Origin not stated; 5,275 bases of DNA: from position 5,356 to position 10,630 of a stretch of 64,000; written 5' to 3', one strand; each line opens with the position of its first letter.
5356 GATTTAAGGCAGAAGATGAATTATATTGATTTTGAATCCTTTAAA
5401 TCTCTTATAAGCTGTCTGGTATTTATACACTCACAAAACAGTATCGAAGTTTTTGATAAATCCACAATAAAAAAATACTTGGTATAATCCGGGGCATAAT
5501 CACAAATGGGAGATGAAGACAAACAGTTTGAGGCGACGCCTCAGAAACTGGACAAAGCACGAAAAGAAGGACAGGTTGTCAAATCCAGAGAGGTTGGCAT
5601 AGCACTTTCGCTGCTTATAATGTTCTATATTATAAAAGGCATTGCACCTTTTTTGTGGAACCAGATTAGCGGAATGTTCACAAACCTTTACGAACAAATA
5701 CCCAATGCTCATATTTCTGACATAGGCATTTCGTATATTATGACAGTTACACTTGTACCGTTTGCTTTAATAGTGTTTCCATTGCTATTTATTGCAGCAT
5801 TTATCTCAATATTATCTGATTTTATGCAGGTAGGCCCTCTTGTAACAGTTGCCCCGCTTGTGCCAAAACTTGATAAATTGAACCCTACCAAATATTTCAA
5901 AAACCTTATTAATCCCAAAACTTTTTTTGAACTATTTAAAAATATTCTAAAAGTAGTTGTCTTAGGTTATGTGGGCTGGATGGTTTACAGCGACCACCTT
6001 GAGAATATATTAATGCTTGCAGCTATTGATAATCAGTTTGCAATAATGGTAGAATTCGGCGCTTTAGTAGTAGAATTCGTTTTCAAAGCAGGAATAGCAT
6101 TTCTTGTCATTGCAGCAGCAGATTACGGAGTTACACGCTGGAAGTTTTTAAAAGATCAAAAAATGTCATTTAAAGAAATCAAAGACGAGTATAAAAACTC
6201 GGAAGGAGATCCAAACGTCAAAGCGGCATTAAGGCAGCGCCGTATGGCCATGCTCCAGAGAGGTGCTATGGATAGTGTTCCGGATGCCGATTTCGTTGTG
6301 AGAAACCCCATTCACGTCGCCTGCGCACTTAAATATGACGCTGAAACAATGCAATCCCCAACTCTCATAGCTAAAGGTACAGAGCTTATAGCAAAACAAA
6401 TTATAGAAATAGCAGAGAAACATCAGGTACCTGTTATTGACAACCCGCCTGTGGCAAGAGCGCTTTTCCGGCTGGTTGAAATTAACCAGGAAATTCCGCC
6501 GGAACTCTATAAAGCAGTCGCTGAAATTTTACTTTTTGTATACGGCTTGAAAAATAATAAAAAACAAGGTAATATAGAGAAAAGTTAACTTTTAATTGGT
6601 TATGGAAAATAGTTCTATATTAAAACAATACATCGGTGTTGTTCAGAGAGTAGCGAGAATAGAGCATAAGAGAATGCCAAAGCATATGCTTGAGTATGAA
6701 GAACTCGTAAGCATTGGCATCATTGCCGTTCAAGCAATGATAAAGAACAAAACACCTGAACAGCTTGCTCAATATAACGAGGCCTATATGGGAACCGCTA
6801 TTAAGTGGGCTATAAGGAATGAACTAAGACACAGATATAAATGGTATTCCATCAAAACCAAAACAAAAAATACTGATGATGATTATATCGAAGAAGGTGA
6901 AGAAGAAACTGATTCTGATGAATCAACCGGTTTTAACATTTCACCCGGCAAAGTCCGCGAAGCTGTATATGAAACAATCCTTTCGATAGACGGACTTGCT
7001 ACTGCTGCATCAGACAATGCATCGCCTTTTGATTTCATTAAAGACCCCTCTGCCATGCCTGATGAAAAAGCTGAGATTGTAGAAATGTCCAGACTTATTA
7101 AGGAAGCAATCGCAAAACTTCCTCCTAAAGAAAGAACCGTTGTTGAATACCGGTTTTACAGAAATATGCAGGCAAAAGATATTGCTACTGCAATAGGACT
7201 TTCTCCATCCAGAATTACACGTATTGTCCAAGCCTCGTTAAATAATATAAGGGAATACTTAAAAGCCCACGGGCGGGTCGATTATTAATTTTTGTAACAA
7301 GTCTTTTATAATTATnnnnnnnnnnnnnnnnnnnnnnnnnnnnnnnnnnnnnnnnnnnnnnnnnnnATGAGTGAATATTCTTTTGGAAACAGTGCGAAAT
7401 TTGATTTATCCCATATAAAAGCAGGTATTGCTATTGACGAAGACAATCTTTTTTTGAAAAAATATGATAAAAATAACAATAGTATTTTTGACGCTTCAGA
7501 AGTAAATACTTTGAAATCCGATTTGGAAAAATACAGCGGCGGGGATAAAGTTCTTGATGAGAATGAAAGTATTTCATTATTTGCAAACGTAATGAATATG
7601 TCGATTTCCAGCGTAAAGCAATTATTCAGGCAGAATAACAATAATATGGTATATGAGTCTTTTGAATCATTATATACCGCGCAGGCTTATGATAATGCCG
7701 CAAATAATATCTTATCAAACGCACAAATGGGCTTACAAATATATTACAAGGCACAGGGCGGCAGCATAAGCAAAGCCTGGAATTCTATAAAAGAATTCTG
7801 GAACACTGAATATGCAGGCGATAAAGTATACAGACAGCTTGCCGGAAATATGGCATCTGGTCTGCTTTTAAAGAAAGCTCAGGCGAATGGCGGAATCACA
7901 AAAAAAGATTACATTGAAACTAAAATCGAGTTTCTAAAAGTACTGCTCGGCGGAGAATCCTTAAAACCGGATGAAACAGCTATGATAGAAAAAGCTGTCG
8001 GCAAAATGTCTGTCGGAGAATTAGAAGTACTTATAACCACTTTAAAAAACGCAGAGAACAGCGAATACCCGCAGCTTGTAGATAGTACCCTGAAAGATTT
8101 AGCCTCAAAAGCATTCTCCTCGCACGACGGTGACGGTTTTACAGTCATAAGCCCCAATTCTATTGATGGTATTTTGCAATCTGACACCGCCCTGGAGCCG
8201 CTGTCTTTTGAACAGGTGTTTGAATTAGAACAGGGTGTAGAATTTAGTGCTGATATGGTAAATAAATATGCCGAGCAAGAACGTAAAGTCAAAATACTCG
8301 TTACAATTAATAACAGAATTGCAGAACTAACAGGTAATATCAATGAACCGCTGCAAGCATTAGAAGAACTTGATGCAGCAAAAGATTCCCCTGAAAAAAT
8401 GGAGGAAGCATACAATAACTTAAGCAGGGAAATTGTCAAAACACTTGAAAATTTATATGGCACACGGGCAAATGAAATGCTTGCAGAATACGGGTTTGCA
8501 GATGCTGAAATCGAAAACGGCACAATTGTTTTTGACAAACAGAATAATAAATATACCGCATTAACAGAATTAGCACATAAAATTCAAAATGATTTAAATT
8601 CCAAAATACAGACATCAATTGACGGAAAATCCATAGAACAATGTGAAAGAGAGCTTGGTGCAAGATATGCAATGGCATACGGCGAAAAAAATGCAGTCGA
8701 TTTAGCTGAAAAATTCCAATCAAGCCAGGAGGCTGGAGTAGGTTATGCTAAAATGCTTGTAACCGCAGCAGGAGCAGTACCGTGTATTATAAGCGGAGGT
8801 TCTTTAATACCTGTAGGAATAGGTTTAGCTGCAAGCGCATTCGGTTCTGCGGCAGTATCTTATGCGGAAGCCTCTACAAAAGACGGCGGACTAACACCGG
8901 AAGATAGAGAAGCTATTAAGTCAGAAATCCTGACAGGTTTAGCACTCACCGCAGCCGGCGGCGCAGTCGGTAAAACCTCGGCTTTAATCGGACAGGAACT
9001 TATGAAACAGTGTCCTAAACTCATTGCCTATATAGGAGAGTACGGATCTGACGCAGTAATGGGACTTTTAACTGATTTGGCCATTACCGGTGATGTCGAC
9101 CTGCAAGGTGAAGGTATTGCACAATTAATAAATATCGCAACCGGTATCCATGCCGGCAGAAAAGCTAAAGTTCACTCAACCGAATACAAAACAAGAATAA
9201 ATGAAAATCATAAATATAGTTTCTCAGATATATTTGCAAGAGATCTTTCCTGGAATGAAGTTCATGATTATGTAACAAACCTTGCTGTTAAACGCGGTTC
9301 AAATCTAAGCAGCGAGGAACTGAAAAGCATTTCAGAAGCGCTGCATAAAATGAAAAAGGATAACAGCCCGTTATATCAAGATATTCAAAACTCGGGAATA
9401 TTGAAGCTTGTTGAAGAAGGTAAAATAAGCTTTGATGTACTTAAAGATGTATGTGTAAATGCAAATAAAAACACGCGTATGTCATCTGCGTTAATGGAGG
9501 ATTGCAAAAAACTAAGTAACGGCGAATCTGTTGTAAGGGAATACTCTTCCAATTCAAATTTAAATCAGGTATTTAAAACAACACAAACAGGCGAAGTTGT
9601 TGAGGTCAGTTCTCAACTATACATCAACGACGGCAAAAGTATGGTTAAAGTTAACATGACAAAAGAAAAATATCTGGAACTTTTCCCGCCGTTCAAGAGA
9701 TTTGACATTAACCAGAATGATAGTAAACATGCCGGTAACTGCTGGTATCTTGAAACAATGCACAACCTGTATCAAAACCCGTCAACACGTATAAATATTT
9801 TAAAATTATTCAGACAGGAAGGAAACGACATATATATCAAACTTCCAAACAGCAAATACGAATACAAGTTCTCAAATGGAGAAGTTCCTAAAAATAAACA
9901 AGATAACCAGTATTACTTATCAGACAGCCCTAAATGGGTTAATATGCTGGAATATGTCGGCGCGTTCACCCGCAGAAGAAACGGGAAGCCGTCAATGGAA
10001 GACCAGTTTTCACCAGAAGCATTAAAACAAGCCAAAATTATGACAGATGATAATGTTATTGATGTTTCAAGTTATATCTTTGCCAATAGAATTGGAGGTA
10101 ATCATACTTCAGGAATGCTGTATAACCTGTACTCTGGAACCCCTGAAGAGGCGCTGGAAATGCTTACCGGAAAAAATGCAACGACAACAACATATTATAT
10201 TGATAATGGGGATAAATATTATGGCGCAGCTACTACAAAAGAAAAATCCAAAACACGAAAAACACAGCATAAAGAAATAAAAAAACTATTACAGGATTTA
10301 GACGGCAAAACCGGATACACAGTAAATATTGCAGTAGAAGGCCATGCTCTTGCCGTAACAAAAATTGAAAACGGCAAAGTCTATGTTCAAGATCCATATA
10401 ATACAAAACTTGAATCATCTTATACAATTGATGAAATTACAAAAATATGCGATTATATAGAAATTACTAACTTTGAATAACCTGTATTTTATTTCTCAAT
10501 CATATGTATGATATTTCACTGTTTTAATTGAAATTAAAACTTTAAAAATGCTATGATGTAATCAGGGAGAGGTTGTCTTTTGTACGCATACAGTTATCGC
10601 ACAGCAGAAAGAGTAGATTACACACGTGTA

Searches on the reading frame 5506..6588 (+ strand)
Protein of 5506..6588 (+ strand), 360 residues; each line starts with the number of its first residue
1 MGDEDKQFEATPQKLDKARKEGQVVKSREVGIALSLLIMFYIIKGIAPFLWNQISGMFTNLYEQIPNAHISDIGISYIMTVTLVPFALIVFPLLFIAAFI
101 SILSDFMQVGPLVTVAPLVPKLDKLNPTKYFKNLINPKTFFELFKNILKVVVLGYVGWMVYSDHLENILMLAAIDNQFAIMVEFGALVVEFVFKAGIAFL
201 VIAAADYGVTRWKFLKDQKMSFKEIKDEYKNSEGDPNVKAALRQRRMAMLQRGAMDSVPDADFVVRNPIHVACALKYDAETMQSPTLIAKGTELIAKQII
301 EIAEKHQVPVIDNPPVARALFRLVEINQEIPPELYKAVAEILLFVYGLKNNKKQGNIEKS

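Call 34: search_protein_families(library=pfam, proteins=[window:5506-6588:+], max_evalue=0.001)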
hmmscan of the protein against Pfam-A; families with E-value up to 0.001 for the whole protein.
window:5506-6588:+ (360 aa): 1 family
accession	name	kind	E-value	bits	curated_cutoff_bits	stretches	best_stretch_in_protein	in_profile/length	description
PF01312.24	Bac_export_2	-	6.4e-111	371.2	24.4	1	4-345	1-335/335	FlhB HrpN YscU SpaS Family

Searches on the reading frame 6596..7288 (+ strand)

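Call 34: search_protein_families(library=pfam, proteins=[window:6596-7288:+], max_evalue=0.001)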
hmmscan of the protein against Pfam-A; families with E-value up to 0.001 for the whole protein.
window:6596-7288:+ (230 aa): 2 families
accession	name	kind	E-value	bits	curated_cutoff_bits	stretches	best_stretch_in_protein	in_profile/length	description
PF04545.22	Sigma70_r4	-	7e-10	38.7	24.1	1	171-220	1-50/50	Sigma-70, region 4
PF08281.18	Sigma70_r4_2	-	6.2e-08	32.6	25.7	1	166-207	2-43/54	Sigma-70, region 4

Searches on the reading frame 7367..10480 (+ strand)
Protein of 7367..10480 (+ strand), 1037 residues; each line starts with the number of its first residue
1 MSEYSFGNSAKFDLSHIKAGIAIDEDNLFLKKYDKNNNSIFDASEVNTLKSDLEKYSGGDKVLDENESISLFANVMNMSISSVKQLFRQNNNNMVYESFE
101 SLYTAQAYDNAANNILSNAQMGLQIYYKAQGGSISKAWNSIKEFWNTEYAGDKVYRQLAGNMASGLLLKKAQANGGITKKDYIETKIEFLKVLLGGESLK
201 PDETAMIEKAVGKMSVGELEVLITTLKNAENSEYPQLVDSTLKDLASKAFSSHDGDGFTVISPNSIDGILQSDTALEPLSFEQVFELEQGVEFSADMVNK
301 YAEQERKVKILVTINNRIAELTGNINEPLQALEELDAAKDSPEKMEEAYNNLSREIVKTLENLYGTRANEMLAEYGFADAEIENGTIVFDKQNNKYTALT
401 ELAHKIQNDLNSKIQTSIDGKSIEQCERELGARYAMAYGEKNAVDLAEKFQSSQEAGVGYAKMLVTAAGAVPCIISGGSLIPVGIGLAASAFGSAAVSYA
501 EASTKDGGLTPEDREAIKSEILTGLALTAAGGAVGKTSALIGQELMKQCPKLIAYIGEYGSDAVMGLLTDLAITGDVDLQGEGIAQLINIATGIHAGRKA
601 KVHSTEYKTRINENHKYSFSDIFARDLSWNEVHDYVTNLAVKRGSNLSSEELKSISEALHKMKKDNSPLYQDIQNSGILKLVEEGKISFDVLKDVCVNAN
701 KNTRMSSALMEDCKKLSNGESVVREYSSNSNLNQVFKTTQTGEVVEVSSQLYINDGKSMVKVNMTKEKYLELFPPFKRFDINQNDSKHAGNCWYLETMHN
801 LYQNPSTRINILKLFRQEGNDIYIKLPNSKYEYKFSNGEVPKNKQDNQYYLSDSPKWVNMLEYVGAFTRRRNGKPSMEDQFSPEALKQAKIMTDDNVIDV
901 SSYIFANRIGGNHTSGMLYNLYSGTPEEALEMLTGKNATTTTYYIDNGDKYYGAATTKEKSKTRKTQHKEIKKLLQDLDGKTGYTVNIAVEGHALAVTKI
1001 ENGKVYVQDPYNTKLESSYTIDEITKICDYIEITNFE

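Call 8: search_protein_families(library=pfam, proteins=[window:7367-10480:+], max_evalue=0.1)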
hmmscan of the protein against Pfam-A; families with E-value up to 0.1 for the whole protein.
window:7367-10480:+ (1037 aa): 4 families
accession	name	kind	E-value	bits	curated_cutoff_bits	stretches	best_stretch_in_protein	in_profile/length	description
PF22746.1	SHOCT-like_DUF2089-C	-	0.0025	17.8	27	1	678-690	6-18/32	SHOCT-like domain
PF22431.2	COG2p_C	-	0.047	14.6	27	0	652-704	86-137/139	COG2p C-terminal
PF10280.14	Med11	-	0.05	14.5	26.9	0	309-363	5-60/120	Mediator complex protein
PF22215.1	MLKL_N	-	0.065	13.2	27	0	692-744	42-93/142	Mixed lineage kinase domain-like N-terminal domain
